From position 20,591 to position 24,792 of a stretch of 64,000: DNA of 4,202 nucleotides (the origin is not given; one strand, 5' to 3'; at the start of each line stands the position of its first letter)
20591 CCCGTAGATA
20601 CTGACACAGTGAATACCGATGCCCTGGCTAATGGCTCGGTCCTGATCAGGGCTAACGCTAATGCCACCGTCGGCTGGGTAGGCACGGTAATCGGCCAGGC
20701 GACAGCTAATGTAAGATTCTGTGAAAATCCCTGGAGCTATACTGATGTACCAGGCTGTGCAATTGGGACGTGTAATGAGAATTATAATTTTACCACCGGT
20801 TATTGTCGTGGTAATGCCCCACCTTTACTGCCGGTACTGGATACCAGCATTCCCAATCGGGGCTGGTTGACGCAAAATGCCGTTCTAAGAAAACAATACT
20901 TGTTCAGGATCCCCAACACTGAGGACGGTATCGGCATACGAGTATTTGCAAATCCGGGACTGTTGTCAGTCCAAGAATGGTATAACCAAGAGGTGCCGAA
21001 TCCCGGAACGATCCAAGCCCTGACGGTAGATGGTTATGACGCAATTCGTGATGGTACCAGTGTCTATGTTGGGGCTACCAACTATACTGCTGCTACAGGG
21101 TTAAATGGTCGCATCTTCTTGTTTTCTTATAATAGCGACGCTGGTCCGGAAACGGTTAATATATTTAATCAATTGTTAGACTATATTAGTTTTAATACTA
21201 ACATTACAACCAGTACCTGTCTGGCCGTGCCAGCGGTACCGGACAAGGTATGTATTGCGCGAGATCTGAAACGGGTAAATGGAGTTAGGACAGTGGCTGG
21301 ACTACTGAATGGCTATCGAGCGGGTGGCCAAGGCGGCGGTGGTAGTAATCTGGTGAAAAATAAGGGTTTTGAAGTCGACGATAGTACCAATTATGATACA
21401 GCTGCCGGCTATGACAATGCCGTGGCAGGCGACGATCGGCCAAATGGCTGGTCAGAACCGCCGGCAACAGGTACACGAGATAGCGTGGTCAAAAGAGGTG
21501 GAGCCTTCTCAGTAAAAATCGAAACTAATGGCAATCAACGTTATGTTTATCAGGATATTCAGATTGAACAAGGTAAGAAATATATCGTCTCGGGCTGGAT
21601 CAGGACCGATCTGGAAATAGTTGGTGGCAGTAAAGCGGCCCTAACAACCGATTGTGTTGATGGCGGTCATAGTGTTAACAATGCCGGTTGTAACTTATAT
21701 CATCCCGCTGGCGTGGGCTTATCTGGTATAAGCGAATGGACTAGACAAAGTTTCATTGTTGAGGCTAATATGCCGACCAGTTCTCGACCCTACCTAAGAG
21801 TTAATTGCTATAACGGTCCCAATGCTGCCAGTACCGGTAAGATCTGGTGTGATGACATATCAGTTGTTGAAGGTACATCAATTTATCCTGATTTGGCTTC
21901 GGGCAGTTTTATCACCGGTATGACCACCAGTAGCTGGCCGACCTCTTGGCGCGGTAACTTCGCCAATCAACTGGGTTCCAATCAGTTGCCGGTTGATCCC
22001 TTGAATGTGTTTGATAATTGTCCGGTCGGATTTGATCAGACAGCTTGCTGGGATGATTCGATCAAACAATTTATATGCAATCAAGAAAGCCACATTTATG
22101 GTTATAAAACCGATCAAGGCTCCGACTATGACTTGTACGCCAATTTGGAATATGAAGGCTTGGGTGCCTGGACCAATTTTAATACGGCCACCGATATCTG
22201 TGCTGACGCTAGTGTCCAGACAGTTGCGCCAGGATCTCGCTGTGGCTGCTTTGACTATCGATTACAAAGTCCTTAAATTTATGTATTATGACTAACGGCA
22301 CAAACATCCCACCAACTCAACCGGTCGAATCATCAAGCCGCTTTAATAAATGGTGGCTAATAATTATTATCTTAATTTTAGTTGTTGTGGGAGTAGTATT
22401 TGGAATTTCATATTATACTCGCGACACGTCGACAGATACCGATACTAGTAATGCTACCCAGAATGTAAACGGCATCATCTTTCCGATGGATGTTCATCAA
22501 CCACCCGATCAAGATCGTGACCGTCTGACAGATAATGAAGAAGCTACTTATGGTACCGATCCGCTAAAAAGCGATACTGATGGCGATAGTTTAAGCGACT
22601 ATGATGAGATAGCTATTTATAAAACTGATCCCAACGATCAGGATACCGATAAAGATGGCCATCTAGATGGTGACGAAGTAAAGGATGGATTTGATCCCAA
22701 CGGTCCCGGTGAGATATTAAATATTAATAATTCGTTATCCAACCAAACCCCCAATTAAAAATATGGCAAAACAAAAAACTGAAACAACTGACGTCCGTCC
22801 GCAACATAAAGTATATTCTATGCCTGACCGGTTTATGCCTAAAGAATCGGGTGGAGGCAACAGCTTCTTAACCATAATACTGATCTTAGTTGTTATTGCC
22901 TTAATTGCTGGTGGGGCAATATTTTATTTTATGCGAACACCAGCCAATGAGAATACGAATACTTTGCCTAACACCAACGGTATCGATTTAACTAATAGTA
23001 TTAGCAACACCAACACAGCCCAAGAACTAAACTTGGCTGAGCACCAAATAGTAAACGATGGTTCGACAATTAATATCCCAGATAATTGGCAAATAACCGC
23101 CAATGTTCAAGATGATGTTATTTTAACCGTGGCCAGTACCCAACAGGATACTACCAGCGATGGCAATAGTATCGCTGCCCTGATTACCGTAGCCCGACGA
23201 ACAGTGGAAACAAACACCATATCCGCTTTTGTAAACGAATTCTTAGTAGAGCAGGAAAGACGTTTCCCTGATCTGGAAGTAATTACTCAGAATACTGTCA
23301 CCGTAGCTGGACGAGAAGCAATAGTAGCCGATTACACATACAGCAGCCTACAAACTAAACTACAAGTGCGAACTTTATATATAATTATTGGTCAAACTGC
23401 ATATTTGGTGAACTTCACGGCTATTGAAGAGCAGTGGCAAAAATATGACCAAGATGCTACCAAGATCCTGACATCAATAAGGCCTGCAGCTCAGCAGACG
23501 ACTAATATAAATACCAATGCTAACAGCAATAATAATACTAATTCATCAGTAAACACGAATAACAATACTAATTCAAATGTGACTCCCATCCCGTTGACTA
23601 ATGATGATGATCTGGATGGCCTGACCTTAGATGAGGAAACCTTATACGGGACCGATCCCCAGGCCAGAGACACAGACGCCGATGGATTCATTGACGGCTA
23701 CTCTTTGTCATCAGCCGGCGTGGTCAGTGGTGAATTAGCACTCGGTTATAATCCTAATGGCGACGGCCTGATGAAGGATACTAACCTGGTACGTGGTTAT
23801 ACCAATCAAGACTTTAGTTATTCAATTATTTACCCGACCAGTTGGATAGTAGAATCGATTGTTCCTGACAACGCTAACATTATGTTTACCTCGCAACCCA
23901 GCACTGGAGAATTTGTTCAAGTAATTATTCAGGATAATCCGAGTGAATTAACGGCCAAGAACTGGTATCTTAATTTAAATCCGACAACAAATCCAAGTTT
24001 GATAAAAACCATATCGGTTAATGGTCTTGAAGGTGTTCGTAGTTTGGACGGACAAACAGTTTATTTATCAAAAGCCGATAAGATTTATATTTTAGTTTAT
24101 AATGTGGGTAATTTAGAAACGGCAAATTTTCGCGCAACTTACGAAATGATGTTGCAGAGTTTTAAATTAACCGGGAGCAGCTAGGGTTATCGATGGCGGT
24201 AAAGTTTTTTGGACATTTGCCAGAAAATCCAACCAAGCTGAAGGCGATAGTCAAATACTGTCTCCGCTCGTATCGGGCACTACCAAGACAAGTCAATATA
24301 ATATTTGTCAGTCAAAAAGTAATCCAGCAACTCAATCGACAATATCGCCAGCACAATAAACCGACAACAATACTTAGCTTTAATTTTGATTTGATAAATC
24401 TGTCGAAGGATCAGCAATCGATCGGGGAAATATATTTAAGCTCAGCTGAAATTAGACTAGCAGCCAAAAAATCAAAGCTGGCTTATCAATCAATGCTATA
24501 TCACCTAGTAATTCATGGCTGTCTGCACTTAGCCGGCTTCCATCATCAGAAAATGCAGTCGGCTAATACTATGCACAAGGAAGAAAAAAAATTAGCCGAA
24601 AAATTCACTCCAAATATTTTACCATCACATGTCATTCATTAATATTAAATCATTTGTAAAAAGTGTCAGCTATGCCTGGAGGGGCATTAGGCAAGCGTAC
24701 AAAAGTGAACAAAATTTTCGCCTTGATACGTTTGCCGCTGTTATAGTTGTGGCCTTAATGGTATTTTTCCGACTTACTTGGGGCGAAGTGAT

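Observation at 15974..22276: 2100-aa Cys-rich extracellular protein fused to a VirB2/TrbC-pilin-like N-terminal membrane domain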

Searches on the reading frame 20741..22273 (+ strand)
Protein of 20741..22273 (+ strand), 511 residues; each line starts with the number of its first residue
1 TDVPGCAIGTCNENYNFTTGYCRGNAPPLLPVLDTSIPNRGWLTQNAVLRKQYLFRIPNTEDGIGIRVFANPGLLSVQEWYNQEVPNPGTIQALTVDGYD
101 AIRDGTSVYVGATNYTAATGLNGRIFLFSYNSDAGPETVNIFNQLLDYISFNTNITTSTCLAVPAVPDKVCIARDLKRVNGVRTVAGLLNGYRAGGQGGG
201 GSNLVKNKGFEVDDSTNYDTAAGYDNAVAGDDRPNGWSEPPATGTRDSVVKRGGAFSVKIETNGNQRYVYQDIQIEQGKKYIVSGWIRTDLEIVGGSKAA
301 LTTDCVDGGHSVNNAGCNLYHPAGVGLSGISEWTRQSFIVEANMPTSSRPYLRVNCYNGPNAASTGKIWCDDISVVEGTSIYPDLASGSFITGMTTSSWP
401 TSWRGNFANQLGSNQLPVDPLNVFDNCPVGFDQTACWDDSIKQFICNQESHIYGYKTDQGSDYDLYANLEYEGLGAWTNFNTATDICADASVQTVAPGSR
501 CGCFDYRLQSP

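Call 67: predict_structure(alignment_id=A2)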
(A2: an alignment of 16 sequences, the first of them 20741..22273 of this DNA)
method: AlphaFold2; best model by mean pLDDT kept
length: 511 residues; sequences in the alignment: 16
mean_pLDDT: 78.5   pTM: 0.75
mean pLDDT of the five models: 78.5, 73.3, 71.4, 69.8, 67.6
residues with pLDDT >= 90: 160; 70-90: 234; 50-70: 58; < 50: 59
segments of 3 or more residues with pLDDT < 50: 197-254
pLDDT, mean of each block of 10 residues (from residue 1): 87 91 89 91 85 94 95 90 89 95 97 89 96 95 97 85 86 93 89 55 37 43 40 39 42 54 66 81 80 69 80 65 59 74 78 78 73 74 70 84 77 85 90 90 88 87 89 84 73 78 89 71
secondary structure, 60 per line:
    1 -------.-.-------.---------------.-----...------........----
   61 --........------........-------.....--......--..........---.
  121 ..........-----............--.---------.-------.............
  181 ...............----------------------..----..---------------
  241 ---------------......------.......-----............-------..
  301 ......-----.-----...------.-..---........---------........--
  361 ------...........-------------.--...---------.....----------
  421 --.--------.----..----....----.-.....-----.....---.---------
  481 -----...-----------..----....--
elements in order: E40-42 E49-56 E63-70 H77-84 E92-96 E99-104 E107-116 E120-130 H136-147 H168-195 E256-261 E268-274 E280-291 E299-306 E318-320 E334-341 E351-358 E367-377 E394-396 H406-410 E443-446 E453-457 E463-467 E506-509

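Call 70: fold_search(model_id=the predicted structure, library=pdb)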
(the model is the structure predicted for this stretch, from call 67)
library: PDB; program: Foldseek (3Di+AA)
matches with E <= 10: 1474; with E <= 0.001: 18
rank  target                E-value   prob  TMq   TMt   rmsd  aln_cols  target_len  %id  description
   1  2y64_A                8.6e-05  1.00  0.18  0.48   4.1       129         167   13  Xylopentaose binding mutated (X-2 L110F) CBM4-2 Carbohydrate Binding Module from a Thermostable Rhodothermus marinus X (released 2012-03-07)
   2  2zey_A                9.7e-05  1.00  0.17  0.50   4.9       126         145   17  Family 16 carbohydrate binding module (released 2008-03-04)
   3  1gui_A                2.2e-04  1.00  0.18  0.50   5.0       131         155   18  CBM4 structure and function (released 2002-09-26)
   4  4bj0_A                2.3e-04  1.00  0.17  0.47   4.4       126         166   14  Xyloglucan binding module (CBM4-2 X2-L110F) in complex with branched xyloses (released 2014-04-23)
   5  1k42_MODEL_1_A        2.8e-04  1.00  0.17  0.45   4.5       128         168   13  The Solution Structure of the CBM4-2 Carbohydrate Binding Module from a Thermostable Rhodothermus marinus Xyla (released 2002-05-29)
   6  3oeb_A                2.8e-04  1.00  0.17  0.50   5.0       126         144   17  Crystal structure of the Q121E mutant of C.polysaccharolyticus CBM16-1 bound to mannopentaose (released 2010-08-25)
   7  2y6j                  3.4e-04  1.00  0.18  0.51   3.6       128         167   12  X-2 engineered mutated CBM4-2 Carbohydrate Binding Module from a Thermostable Rhodothermus marinus Xylanase (released 2012-03-07)
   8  2zew_B                3.6e-04  1.00  0.17  0.49   4.9       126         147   17  Family 16 Cabohydrate Binding Domain Module 1 (released 2008-03-04)
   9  8zdp_v                3.9e-04  1.00  0.18  0.13   8.3       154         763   22  Cryo-EM structure of Mycobacteriophage Douge Central fiber (gp20) (released 2025-06-25)
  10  8zdq_v                3.9e-04  1.00  0.18  0.11   8.3       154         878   22  Cryo-EM structure of Mycobacteriophage Douge complete baseplate (gp13, gp17, gp23, gp16, gp18 and gp20) (released 2025-06-25)
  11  2zey_B                4.3e-04  1.00  0.17  0.52   4.8       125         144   16  Family 16 carbohydrate binding module (released 2008-03-04)
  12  8iq9_B                4.6e-04  1.00  0.17  0.16   8.8       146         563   10  Crystal structure of trimeric K2-2 TSP in complex with tetrasaccharide and octasaccharide (released 2024-02-21)
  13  3oea_A                4.8e-04  1.00  0.17  0.49   5.2       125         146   17  Crystal structure of the Q121E mutants of C.polysaccharolyticus CBM16-1 bound to cellopentaose (released 2010-08-25)
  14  8ic1_A                5.4e-04  1.00  0.16  0.17   4.0       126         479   17  endo-alpha-D-arabinanase EndoMA1 D51N mutant from Microbacterium arabinogalactanolyticum in complex with arabinooligos (released 2023-08-16)
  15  6yf6_A                5.4e-04  1.00  0.17  0.50  13.4       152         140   18  EclA C-terminal domain; sugar-binding protein (released 2021-04-07)
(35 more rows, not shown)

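Call 88: fold_search(model_id=the predicted structure, library=viral)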
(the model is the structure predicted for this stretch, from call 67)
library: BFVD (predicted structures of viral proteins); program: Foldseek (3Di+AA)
matches with E <= 10: 1738; with E <= 0.001: 82
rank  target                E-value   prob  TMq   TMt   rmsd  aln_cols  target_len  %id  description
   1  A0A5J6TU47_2          2.7e-06  1.00  0.19  0.08  30.1       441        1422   12  (no name in the UniProt tables at hand)
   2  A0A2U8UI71            5.9e-06  0.97  0.18  0.08  36.5       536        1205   11  (no name in the UniProt tables at hand)
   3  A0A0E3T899            9.2e-06  1.00  0.19  0.17   3.2       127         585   20  Galactose binding protein [Gordonia phage Gsput1]
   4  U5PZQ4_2              1.1e-05  0.82  0.17  0.10  40.3       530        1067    9  Tail protein [Acinetobacter phage Presley]
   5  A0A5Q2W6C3            1.5e-05  1.00  0.21  0.10  23.9       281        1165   12  (no name in the UniProt tables at hand)
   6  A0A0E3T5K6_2          1.5e-05  0.77  0.16  0.09  50.6       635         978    9  Tail fiber [Bacillus phage Stills]
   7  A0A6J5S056            2.2e-05  0.98  0.18  0.09  21.6       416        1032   11  Peptidase S74 domain-containing protein [uncultured Caudovirales phage]
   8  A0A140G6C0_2          2.2e-05  0.98  0.18  0.11  24.0       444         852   12  Minor tail protein [Arthrobacter phage KellEzio]
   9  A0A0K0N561            2.4e-05  1.00  0.20  0.16   3.3       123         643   20  Minor tail protein [Tsukamurella phage TIN2]
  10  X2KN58                2.4e-05  1.00  0.19  0.17   3.7       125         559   14  Minor tail protein [Mycobacterium phage Hawkeye]
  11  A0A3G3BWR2            2.5e-05  1.00  0.18  0.09  13.8       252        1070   13  (no name in the UniProt tables at hand)
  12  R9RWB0                3.0e-05  1.00  0.17  0.31  15.0       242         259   14  Uncharacterized protein [Bacillus phage phiBTP1]
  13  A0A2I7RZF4            3.9e-05  0.89  0.15  0.09  22.8       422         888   10  Uncharacterized protein [Vibrio phage 1.261.O._10N.286.51.A7]
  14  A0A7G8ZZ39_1          4.1e-05  1.00  0.19  0.13  11.6       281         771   13  Baseplate assembly protein [Enterococcus phage iF6]
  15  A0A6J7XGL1            4.1e-05  0.99  0.17  0.10  20.5       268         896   16  Uncharacterized protein [uncultured Caudovirales phage]
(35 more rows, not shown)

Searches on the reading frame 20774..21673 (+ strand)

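Call 43: search_protein_families(library=pfam, proteins=[window:20774-21673:+], max_evalue=0.05)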
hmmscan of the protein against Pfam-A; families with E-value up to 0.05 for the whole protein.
window:20774-21673:+ (300 aa): 1 family
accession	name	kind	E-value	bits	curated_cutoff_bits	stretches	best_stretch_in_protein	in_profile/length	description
PF02018.23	CBM_4_9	-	0.0092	16.8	25.9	1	192-278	2-73/136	Carbohydrate binding domain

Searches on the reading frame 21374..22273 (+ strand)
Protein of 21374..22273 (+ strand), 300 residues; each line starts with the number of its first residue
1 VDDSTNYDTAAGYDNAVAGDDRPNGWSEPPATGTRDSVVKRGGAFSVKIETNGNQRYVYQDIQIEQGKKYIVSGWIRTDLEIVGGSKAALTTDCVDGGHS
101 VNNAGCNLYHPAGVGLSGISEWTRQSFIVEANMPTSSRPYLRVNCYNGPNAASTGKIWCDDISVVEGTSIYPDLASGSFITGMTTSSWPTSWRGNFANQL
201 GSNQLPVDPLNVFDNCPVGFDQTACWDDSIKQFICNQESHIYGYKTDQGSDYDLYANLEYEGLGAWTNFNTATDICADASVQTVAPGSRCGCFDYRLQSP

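Call 43: search_protein_families(library=pfam, proteins=[window:21374-22273:+], max_evalue=0.05)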
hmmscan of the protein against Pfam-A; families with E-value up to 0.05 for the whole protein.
window:21374-22273:+ (300 aa): 1 family
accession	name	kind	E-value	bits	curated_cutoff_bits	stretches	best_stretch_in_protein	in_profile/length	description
PF02018.23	CBM_4_9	-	0.017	15.9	25.9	0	36-78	26-73/136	Carbohydrate binding domain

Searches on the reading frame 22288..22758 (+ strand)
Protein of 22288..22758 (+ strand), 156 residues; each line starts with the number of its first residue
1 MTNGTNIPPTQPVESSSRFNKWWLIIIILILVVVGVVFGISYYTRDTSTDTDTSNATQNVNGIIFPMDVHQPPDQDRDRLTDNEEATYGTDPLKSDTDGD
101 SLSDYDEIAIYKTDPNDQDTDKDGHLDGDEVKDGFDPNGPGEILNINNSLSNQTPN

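Call 6: search_protein_families(library=pfam, proteins=[window:22288-22758:+], max_evalue=0.01)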
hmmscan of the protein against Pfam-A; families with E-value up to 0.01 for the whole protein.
window:22288-22758:+ (156 aa): 3 families
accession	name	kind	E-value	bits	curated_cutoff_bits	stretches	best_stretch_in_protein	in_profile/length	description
PF18884.5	TSP3_bac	-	4.8e-09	36.3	25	2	96-117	1-21/22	Bacterial TSP3 repeat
PF05739.25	SNARE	-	0.00086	19.7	26.8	1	14-38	28-52/53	SNARE domain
PF03495.19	Binary_toxB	-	0.0071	17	25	0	50-109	4-61/78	Clostridial binary toxin B/anthrax toxin PA Ca-binding domain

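Call 30: search_protein_families(library=ncbifam, proteins=[window:22288-22758:+], max_evalue=0.1)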
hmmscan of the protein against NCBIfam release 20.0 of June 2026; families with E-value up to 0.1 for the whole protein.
window:22288-22758:+ (156 aa): 8 families
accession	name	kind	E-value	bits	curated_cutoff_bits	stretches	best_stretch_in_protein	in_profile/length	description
NF033765.2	gliding_CglD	equivalog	0.00072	17.4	400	1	87-134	198-244/1124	adventurous gliding motility lipoprotein CglD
NF033218.1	anchor_AmaP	equivalog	0.0061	16.3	55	1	17-55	2-39/166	alkaline shock response membrane anchor protein AmaP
NF046001.1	SecDF_plasm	equivalog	0.03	12.3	500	1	17-55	7-46/878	protein translocase subunit SecDF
NF042931.1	SAG1386_EF1546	equivalog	0.046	13.8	80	1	21-58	29-67/158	SAG1386/EF1546 family surface-associated protein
NF002595.0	PRK02251.2-1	equivalog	0.057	13.7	109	1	8-61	15-68/84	cell division protein CrgA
NF047639.1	throspo3_MtsD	equivalog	0.064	11.3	800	1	50-119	460-531/651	cell-cell cohesion protein MtsD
NF051431.1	Rv0361_Cterm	subfamily_domain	0.087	13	37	0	25-61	9-44/140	Rv0361 family membrane protein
TIGR02908.1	CoxD_Bacillus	equivalog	0.089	12.7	117.85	0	18-45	50-77/110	cytochrome c oxidase subunit IVB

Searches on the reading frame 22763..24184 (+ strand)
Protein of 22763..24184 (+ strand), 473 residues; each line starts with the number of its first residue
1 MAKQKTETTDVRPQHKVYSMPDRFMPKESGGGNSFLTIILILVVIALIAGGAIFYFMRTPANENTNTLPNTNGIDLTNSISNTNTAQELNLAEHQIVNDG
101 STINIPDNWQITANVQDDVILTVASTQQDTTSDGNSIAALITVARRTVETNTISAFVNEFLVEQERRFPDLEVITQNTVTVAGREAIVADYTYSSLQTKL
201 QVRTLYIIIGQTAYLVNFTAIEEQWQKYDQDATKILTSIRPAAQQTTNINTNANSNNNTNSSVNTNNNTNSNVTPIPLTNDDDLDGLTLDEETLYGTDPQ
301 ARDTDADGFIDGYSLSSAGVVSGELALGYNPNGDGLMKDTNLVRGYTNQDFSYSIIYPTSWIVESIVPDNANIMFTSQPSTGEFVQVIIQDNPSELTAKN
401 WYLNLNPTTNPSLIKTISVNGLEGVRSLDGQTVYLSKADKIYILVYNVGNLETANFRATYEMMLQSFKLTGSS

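Call 6: search_protein_families(library=pfam, proteins=[window:22763-24184:+], max_evalue=0.01)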
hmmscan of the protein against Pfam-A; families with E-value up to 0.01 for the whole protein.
window:22763-24184:+ (473 aa): 2 families
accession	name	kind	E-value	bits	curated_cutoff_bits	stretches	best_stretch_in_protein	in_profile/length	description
PF08786.17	DcrB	-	0.00011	22.8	27.2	1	138-238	26-127/127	DcrB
PF01789.22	PsbP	-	0.0019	18.7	23.5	0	344-394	4-53/155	PsbP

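Call 30: search_protein_families(library=ncbifam, proteins=[window:22763-24184:+], max_evalue=0.1)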
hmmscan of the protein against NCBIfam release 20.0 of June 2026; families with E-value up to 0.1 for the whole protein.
window:22763-24184:+ (473 aa): 2 families
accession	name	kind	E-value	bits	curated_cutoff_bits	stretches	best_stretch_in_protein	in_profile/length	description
NF040946.1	PSII_PsbP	equivalog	0.012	15.3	60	1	341-395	25-78/180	photosystem II reaction center PsbP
NF006283.1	PRK08455.1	equivalog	0.021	14.5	187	0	28-98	12-82/182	flagellar basal body-associated protein FliL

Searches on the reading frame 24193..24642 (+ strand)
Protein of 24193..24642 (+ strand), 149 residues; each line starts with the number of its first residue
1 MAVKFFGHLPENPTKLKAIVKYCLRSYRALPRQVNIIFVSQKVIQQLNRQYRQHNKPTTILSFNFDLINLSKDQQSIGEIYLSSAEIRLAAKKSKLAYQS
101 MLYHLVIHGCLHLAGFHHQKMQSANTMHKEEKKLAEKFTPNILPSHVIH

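Call 6: search_protein_families(library=pfam, proteins=[window:24193-24642:+], max_evalue=0.01)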
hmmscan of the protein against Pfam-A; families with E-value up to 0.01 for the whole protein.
window:24193-24642:+ (149 aa): 2 families
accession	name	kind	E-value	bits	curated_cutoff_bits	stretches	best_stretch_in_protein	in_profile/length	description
PF02130.23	YbeY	-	8e-26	90.9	25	1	19-137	14-128/129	Endoribonuclease YbeY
PF10263.15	SprT-like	-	0.00091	19.5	25.6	1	41-131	2-87/108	SprT-like family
